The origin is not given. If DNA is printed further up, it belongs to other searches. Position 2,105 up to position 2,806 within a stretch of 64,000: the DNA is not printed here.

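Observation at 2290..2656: Representative copy of the shared GT-C C-terminal domain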

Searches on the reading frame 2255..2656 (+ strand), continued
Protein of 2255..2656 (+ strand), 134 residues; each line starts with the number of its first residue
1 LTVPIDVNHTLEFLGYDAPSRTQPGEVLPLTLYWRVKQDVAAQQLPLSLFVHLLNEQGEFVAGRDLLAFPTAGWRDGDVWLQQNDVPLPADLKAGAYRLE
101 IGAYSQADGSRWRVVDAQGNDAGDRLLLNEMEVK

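Call 43: list_cluster_members(proteins=[P0122, P0123, P0126, P0137, P0140, P0152, P0175, P0210, P0250, P0215])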
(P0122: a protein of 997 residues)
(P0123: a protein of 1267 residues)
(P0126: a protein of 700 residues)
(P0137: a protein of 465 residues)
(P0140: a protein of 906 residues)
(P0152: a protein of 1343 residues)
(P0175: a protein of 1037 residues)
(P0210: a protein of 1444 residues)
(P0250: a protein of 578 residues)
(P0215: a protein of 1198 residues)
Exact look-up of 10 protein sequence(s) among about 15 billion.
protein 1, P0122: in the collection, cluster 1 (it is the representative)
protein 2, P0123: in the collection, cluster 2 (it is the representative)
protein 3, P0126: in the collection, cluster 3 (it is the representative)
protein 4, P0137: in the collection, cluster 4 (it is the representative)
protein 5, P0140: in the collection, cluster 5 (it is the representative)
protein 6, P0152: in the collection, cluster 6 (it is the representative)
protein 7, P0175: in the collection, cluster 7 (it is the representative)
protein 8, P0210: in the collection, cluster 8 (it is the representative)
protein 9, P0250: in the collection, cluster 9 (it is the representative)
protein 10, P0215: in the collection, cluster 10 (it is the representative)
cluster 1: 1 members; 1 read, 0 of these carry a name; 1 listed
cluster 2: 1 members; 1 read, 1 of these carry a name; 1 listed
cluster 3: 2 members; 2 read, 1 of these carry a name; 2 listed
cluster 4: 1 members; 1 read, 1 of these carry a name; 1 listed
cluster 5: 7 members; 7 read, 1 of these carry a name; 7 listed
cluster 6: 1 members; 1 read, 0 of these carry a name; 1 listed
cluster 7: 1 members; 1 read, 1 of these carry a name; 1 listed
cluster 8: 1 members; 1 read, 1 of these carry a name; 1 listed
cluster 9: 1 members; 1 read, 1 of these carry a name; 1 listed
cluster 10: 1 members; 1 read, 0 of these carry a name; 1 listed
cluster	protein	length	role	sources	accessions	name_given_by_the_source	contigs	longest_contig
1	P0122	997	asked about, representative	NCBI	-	-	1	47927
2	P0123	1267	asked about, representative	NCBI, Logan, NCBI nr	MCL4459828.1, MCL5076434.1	MAG: glycosyltransferase family 39 protein [Chloroflexi bacterium] | glycosyltransferase family 39 protein [Chloroflexota bacterium]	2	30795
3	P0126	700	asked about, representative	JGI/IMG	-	hypothetical protein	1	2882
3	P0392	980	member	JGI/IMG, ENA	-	-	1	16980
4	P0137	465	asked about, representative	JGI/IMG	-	hypothetical protein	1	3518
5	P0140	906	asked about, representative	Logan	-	-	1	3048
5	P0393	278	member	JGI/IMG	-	Gpi18-like mannosyltransferase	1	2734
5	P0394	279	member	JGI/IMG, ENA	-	-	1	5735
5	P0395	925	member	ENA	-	-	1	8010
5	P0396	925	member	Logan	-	-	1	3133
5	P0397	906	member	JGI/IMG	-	-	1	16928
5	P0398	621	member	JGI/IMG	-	-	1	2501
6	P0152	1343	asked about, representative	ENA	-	-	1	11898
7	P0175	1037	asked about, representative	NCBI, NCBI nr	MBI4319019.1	MAG: glycosyltransferase family 39 protein [Chloroflexi bacterium] | glycosyltransferase family 39 protein [Chloroflexota bacterium]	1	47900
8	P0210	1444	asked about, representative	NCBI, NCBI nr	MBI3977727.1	MAG: hypothetical protein HY331_06035 [Chloroflexi bacterium] | hypothetical protein [Chloroflexota bacterium]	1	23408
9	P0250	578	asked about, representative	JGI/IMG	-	hypothetical protein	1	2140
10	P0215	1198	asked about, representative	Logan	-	-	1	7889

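Call 50: search_protein_families(library=pfam, proteins=[L001:2147-4507:+, L006:1706-4489:+, L009:1922-4480:+, L013:2213-4534:+, L017:4453-7590:+, L022:3-3182:+, L032:1496-4918:+, L050:45-3050:+, L064:2-4396:+, L061:1965-3968:+], max_evalue=0.001)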
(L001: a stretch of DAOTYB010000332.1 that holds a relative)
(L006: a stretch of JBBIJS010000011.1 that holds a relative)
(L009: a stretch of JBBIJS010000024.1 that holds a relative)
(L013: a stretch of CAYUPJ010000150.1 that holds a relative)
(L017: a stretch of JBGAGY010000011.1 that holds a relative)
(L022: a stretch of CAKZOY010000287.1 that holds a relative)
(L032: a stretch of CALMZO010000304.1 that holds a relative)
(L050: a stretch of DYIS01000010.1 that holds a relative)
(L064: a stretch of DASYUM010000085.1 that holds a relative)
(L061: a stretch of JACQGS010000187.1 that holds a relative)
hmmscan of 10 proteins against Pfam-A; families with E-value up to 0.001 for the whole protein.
L001:2147-4507:+ (787 aa): 3 families
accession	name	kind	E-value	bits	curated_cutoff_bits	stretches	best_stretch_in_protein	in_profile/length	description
PF13231.12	PMT_2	-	3.4e-16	60.3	26.1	1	113-249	24-158/160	Dolichyl-phosphate-mannose-protein mannosyltransferase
PF02366.24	PMT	-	4.7e-08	33.3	22.7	1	111-251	83-233/245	Dolichyl-phosphate-mannose-protein mannosyltransferase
PF21226.3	MalQ_N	-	0.00076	20.2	24.1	0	555-614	21-81/91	MalQ N-terminal beta sandwich domain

L006:1706-4489:+ (928 aa): 0 families

L009:1922-4480:+ (853 aa): 0 families

L013:2213-4534:+ (774 aa): 2 families
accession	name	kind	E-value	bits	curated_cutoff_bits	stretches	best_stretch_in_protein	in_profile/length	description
PF13231.12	PMT_2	-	7.6e-08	33.2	26.1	1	140-284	24-160/160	Dolichyl-phosphate-mannose-protein mannosyltransferase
PF09913.15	DUF2142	-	3.1e-05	23.4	30.1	0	149-409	132-391/395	Predicted membrane protein (DUF2142)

L017:4453-7590:+ (1046 aa): 2 families
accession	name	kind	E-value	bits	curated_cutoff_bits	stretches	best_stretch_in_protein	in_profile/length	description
PF10131.15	PTPS_related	-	1.7e-10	40.4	26.4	1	97-420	1-301/621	6-pyruvoyl-tetrahydropterin synthase related domain; membrane protein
PF20176.3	DUF6541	-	2.8e-05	23.1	29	1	108-422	168-487/646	Family of unknown function (DUF6541)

L022:3-3182:+ (1060 aa): 1 family
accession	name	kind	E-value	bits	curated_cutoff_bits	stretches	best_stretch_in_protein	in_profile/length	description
PF10131.15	PTPS_related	-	7.1e-12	45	26.4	1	96-395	1-284/621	6-pyruvoyl-tetrahydropterin synthase related domain; membrane protein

L032:1496-4918:+ (1141 aa): 1 family
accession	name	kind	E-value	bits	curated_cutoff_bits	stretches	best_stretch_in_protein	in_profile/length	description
PF10131.15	PTPS_related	-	4.5e-09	35.8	26.4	1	180-511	1-297/621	6-pyruvoyl-tetrahydropterin synthase related domain; membrane protein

L050:45-3050:+ (1002 aa): 1 family
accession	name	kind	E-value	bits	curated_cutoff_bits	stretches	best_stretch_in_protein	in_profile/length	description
PF01835.25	MG2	-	8.5e-05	23.3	32.8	0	741-826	6-80/96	MG2 domain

L064:2-4396:+ (1465 aa): 3 families
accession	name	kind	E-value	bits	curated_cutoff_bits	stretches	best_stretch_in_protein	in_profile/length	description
PF00754.31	F5_F8_type_C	-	9.4e-13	48.8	28.2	1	1052-1177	3-122/127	F5/8 type C domain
PF13231.12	PMT_2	-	5e-07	30.5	26.1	1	602-759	8-159/160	Dolichyl-phosphate-mannose-protein mannosyltransferase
PF22633.2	F5_F8_type_C_2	-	0.00013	23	27.8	1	1063-1132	2-71/91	NedA-like, galactose-binding domain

L061:1965-3968:+ (668 aa): 1 family
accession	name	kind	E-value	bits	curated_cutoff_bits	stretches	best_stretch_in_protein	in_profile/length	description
PF13231.12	PMT_2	-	5.2e-13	49.9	26.1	1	96-217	15-132/160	Dolichyl-phosphate-mannose-protein mannosyltransferase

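Call 57: find_encoding_contigs(protein=P0023, flank=4000, max_places=2)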
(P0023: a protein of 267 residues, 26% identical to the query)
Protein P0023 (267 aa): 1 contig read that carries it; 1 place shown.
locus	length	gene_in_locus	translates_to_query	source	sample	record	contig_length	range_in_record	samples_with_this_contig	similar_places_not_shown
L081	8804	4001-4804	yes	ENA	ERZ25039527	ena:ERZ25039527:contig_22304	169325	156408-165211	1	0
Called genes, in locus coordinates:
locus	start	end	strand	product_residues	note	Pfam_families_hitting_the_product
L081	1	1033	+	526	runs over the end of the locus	PF01476:LysM, PF17210:SdrD_B (weak)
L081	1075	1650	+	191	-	PF17210:SdrD_B (weak)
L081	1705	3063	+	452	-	PF10131:PTPS_related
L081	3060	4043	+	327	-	-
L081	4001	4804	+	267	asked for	-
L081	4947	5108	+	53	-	-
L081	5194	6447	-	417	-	PF00109:ketoacyl-synt, PF02801:Ketoacyl-synt_C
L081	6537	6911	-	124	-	PF06262:Zincin_1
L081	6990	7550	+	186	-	-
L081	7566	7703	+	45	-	-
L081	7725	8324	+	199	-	-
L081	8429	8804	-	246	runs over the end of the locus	PF00072:Response_reg, PF00486:Trans_reg_C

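Call 58: find_encoding_contigs(protein=P0063, flank=4000, max_places=2)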
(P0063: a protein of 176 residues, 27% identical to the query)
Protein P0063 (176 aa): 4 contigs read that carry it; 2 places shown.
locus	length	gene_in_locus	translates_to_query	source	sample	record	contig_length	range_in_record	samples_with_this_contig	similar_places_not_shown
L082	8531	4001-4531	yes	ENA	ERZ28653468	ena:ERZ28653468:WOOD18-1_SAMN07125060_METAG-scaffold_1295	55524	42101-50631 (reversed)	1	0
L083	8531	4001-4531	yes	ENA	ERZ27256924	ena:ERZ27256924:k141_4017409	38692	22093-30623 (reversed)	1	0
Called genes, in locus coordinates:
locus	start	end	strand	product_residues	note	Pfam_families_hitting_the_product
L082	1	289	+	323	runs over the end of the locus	PF01073:3Beta_HSD, PF01370:Epimerase, PF05368:NmrA, PF13460:NAD_binding_10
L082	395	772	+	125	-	-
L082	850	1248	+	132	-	PF01243:PNPOx_N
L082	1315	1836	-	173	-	PF01844:HNH (weak), PF14279:HNH_5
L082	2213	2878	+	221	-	PF03167:UDG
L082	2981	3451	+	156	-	PF01862:PvlArgDC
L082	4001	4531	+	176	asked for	-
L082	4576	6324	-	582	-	-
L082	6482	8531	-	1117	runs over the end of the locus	-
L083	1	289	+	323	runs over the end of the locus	PF01073:3Beta_HSD, PF01370:Epimerase, PF05368:NmrA, PF13460:NAD_binding_10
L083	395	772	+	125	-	-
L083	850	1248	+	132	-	PF01243:PNPOx_N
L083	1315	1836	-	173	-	PF01844:HNH (weak), PF14279:HNH_5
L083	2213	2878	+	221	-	PF03167:UDG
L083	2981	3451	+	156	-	PF01862:PvlArgDC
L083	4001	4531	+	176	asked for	-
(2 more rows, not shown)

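Call 72: search_protein_families(library=pfam, proteins=[P0134, P0140, P0151, P0239, L006:1706-4489:+, L009:1922-4480:+, P0130, P0165, P0172, P0200], max_evalue=0.5)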
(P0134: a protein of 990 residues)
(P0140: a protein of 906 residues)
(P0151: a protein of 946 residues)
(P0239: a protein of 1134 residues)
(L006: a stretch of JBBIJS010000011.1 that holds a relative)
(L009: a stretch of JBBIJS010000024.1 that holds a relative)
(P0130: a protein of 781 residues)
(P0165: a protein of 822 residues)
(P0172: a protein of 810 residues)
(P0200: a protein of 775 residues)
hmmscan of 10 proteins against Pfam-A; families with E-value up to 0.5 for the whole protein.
P0134 (990 aa): 1 family
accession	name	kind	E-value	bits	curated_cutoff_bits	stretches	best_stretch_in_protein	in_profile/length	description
PF11028.14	TMEM260-like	-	8.2e-30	104.3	24.2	1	48-199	1-172/179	Protein O-mannosyl-transferase TMEM260-like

P0140 (906 aa): 1 family
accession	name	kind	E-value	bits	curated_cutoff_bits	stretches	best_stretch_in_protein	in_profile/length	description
PF25529.1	Ig_ENGASE1_C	-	0.13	12.8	27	0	783-822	13-52/117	ENGASE1-like, C-terminal immunoglobulin-like domain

P0151 (946 aa): 1 family
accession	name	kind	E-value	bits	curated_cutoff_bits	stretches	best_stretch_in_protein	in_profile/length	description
PF09852.15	DUF2079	-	6.4e-75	253.4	28.2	1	77-461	7-406/459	Predicted membrane protein (DUF2079)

P0239 (1134 aa): 3 families
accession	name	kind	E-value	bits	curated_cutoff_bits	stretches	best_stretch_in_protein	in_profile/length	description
PF13231.12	PMT_2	-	0.0029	18.3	26.1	1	103-236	22-155/160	Dolichyl-phosphate-mannose-protein mannosyltransferase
PF16116.10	DUF4832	-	0.0051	17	29.2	0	896-966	136-201/216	Domain of unknown function (DUF4832)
PF09842.14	DUF2069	-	0.052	14.1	23.3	1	300-333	30-63/104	Predicted membrane protein (DUF2069)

L006:1706-4489:+ (928 aa): 0 families

L009:1922-4480:+ (853 aa): 1 family
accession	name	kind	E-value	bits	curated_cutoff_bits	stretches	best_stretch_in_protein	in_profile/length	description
PF13231.12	PMT_2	-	0.076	13.7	26.1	1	96-238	4-140/160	Dolichyl-phosphate-mannose-protein mannosyltransferase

P0130 (781 aa): 1 family
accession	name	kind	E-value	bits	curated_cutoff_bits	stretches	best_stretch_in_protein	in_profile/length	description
PF02221.20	E1_DerP2_DerF2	-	0.0021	18.8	22.7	0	722-755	89-122/133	ML domain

P0165 (822 aa): 0 families

P0172 (810 aa): 1 family
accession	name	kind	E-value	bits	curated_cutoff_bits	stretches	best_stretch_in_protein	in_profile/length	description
PF12698.13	ABC2_membrane_3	-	0.11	12.1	31.6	1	50-91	191-232/347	ABC-2 family transporter protein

P0200 (775 aa): 2 families
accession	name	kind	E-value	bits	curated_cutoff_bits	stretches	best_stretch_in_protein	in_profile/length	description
PF03443.20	AA9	-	0.0096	16.3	27.8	0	575-606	116-145/207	Auxiliary Activity family 9 (formerly GH61)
PF10633.15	NPCBM_assoc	-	0.033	14.8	24.4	0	581-609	47-75/78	NPCBM-associated, NEW3 domain of alpha-galactosidase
